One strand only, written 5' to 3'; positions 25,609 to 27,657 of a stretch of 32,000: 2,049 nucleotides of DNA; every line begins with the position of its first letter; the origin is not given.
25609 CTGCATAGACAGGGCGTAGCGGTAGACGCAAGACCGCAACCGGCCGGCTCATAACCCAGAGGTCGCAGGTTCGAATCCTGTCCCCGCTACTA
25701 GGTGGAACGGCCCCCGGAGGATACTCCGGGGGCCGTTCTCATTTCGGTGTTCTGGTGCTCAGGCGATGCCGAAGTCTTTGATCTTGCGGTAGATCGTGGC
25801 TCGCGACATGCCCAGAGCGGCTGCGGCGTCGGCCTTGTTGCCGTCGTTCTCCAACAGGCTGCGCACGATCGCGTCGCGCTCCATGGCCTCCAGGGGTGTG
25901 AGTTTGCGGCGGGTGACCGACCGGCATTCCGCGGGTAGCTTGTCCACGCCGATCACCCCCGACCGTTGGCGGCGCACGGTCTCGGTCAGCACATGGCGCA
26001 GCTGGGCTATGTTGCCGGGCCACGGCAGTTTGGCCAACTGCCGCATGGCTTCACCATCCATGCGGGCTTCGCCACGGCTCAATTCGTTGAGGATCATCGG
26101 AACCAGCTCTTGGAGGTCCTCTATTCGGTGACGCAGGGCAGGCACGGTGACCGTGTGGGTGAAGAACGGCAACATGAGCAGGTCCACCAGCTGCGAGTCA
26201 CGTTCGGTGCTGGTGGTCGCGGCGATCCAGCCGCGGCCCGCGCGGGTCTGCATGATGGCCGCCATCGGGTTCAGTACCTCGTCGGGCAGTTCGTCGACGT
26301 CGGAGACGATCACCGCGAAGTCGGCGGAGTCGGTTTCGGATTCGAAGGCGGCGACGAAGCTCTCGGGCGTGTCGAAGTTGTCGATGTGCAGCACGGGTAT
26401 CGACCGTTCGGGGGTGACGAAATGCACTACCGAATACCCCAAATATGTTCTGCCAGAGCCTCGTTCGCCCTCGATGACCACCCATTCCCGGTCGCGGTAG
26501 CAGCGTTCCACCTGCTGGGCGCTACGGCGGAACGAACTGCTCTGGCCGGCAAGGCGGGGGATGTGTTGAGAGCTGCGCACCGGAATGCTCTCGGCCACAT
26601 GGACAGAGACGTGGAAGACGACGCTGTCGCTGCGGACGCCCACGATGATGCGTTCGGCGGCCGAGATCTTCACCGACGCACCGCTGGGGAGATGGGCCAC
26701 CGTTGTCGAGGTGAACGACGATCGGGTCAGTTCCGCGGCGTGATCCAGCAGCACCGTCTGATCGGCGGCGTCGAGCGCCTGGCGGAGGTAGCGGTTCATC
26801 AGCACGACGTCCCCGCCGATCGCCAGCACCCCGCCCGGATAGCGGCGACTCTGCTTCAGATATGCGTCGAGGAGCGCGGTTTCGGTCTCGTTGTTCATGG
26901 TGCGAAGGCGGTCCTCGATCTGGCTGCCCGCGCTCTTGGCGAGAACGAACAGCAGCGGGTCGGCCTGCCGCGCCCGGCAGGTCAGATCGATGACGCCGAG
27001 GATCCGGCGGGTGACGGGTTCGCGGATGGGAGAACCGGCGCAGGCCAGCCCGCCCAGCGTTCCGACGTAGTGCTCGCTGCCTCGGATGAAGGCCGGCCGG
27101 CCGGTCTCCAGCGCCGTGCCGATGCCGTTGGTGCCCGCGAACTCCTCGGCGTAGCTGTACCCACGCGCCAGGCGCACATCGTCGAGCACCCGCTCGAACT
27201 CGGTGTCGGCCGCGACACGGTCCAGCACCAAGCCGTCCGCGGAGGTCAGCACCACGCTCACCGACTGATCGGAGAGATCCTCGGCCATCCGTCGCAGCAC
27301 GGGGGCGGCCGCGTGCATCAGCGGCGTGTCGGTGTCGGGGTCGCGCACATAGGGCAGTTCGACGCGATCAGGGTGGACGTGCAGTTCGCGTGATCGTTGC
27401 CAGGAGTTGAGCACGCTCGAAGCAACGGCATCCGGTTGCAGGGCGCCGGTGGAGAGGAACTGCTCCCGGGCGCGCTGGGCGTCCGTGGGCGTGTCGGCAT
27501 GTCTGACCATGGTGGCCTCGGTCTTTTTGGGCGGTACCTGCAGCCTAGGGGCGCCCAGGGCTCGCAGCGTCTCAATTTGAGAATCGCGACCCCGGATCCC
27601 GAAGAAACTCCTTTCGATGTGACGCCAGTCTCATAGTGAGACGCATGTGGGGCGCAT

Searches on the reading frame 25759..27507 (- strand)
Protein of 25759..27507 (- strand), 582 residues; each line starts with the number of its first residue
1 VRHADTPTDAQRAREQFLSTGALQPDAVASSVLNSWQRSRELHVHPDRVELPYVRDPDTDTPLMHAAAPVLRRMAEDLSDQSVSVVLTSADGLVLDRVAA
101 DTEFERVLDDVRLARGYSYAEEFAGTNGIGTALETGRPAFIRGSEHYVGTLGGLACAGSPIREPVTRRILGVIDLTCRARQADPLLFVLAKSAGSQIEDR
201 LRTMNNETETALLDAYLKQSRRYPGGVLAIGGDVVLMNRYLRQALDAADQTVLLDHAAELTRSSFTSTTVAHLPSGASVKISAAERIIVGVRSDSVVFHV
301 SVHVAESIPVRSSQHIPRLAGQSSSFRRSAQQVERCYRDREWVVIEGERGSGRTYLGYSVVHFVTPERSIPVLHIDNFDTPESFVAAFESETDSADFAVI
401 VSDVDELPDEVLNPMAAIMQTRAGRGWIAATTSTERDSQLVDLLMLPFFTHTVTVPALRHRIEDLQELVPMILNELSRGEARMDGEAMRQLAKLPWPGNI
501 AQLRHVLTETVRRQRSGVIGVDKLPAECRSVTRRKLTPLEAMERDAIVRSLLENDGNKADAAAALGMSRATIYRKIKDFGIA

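Call 73: search_protein_families(library=pfam, proteins=[window:25759-27507:-], max_evalue=0.00001)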
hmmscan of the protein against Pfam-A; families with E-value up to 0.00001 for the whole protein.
window:25759-27507:- (582 aa): 2 families
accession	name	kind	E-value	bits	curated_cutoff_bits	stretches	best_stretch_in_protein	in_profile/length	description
PF25601.1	AAA_lid_14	-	2.6e-11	43.6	27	1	459-534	1-80/87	AAA+ ATPase lid domain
PF02954.25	HTH_8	-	1.7e-10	40.9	22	1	539-579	2-42/42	Bacterial regulatory protein, Fis family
